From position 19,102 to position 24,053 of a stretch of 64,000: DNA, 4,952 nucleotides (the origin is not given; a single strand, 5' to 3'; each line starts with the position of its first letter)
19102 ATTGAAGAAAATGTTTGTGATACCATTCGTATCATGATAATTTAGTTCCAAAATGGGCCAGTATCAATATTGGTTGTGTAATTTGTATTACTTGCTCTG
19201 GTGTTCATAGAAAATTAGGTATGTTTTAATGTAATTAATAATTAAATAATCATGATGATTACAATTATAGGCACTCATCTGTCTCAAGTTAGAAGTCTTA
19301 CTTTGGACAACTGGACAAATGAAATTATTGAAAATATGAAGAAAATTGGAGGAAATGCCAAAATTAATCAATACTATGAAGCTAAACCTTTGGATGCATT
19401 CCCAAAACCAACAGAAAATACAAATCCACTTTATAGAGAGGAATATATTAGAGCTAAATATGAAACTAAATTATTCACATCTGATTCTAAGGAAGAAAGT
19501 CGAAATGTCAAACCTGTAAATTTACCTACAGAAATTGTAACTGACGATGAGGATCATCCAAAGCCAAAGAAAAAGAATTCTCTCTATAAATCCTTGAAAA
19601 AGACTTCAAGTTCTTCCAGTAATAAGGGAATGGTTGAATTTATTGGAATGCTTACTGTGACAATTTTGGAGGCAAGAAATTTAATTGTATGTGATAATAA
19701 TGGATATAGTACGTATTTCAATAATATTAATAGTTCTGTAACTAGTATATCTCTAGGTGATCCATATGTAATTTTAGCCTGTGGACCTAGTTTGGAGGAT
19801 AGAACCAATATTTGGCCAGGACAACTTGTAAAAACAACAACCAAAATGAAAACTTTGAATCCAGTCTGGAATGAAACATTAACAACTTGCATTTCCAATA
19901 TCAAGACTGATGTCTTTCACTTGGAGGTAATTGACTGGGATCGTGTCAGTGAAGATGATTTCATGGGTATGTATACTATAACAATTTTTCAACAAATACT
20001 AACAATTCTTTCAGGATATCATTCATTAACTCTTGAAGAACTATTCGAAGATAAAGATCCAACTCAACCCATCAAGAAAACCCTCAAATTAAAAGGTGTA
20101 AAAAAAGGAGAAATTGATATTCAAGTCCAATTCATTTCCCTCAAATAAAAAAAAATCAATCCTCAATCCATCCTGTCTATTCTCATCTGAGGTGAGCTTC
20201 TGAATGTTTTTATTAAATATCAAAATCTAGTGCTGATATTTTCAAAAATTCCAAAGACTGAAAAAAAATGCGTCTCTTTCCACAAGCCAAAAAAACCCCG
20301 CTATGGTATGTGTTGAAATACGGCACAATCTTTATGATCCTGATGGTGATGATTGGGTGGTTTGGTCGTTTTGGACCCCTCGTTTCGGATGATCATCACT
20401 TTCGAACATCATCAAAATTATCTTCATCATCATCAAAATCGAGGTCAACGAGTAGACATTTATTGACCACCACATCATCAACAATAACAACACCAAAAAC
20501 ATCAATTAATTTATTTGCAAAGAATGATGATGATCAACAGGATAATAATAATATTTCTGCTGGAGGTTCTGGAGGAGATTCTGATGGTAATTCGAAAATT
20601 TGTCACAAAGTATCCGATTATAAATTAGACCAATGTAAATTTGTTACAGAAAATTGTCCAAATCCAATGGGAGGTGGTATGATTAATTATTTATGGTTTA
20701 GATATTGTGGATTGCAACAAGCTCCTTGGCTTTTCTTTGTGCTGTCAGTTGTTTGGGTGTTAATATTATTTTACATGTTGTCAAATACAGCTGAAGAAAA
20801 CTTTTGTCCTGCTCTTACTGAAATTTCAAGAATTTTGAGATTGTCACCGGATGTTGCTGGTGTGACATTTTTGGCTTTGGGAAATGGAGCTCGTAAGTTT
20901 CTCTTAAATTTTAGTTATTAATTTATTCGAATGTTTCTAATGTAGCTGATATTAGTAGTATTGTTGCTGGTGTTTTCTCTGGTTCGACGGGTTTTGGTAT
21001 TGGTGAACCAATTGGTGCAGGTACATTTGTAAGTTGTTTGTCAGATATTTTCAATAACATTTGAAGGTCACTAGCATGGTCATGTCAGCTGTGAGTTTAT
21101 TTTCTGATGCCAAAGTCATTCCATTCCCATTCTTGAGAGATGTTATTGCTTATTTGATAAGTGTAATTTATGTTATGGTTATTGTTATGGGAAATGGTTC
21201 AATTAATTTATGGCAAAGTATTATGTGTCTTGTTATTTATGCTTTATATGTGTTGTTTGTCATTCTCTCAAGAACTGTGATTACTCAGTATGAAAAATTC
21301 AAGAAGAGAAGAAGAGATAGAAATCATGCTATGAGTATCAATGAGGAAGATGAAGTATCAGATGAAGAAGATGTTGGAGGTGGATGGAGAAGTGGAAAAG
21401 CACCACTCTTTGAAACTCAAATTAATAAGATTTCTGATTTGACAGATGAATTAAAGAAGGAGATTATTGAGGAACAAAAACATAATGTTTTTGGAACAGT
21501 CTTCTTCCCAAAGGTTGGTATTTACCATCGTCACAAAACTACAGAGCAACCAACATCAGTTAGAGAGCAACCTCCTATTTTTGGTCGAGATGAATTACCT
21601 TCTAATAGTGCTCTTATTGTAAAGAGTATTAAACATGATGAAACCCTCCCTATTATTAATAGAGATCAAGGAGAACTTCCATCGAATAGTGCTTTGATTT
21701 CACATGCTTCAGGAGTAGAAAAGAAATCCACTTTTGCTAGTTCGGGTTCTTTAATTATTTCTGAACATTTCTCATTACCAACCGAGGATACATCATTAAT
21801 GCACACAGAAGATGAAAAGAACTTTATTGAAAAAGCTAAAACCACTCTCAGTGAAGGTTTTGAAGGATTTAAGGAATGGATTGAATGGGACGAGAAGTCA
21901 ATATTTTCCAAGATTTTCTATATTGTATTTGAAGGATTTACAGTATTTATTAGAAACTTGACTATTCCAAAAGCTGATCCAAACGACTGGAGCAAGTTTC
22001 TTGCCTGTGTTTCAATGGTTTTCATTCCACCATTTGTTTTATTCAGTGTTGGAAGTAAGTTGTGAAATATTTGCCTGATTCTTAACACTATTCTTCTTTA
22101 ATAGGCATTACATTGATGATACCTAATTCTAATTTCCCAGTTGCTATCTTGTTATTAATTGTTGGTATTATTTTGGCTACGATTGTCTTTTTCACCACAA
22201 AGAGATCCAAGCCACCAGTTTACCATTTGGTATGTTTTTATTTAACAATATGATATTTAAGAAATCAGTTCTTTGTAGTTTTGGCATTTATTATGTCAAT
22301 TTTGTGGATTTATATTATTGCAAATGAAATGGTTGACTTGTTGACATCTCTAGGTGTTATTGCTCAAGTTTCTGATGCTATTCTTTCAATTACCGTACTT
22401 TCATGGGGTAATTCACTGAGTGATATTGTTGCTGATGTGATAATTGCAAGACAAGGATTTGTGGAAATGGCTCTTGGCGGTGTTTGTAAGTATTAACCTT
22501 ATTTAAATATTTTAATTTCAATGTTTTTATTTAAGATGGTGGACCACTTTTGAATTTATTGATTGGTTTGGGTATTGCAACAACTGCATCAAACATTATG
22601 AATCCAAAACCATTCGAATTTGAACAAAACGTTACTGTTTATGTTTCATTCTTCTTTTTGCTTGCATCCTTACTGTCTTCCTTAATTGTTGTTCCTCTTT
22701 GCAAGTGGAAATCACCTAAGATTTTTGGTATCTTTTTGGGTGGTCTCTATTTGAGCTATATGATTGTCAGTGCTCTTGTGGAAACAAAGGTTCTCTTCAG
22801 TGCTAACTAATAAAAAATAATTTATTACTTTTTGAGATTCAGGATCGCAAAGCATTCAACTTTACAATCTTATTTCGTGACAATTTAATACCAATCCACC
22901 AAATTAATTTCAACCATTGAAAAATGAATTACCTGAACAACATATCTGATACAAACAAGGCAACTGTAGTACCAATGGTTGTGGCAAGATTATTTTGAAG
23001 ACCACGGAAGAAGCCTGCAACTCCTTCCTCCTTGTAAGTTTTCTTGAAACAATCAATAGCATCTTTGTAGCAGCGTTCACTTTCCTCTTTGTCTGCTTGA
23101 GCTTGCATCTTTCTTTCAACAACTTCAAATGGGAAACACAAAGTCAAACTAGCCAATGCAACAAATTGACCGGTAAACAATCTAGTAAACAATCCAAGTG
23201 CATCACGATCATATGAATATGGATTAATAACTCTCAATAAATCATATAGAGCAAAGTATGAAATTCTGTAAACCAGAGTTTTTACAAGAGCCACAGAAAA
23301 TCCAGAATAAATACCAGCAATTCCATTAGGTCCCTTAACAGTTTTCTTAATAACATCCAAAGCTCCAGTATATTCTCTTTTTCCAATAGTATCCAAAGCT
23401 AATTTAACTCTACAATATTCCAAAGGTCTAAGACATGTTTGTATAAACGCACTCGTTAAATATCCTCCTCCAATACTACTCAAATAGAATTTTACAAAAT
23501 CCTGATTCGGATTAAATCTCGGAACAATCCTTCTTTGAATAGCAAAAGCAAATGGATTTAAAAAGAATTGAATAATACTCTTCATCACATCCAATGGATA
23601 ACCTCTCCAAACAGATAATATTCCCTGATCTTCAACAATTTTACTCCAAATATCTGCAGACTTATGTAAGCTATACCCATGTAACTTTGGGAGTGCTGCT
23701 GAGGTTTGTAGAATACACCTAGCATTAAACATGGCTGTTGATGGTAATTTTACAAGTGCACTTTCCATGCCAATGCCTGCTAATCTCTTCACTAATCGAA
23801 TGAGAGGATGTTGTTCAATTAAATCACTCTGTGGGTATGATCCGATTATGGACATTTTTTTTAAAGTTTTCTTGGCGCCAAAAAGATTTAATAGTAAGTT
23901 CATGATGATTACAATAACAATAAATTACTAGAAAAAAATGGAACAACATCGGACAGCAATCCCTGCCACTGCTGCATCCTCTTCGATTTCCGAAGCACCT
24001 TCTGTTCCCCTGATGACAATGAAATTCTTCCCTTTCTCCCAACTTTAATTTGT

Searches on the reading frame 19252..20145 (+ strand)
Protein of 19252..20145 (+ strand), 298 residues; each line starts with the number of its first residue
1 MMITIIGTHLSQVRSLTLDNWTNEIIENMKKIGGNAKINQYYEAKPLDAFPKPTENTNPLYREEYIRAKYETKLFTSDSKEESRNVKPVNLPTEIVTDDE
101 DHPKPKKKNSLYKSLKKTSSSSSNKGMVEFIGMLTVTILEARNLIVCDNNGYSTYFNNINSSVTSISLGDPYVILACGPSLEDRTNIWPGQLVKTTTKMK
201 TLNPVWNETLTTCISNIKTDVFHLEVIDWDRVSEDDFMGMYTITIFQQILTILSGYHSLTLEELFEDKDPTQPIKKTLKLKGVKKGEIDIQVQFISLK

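Call 72: search_protein_families(library=pfam, proteins=[window:19252-20145:+], max_evalue=0.00001)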
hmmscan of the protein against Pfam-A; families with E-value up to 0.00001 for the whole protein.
window:19252-20145:+ (298 aa): 2 families
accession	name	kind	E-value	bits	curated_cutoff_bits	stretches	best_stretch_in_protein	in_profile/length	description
PF00168.36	C2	-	1.6e-16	60.8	22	1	132-247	1-91/104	C2 domain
PF01412.23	ArfGap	-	4.6e-14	53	28.7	1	6-77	46-115/117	Putative GTPase activating protein for Arf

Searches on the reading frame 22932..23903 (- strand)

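Call 72: search_protein_families(library=pfam, proteins=[window:22932-23903:-], max_evalue=0.00001)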
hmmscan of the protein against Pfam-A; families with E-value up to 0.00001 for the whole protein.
window:22932-23903:- (324 aa): 1 family
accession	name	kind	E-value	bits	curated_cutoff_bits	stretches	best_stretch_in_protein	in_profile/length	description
PF00153.32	Mito_carr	-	2.1e-34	117.5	22.3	2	237-318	4-83/96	Mitochondrial carrier protein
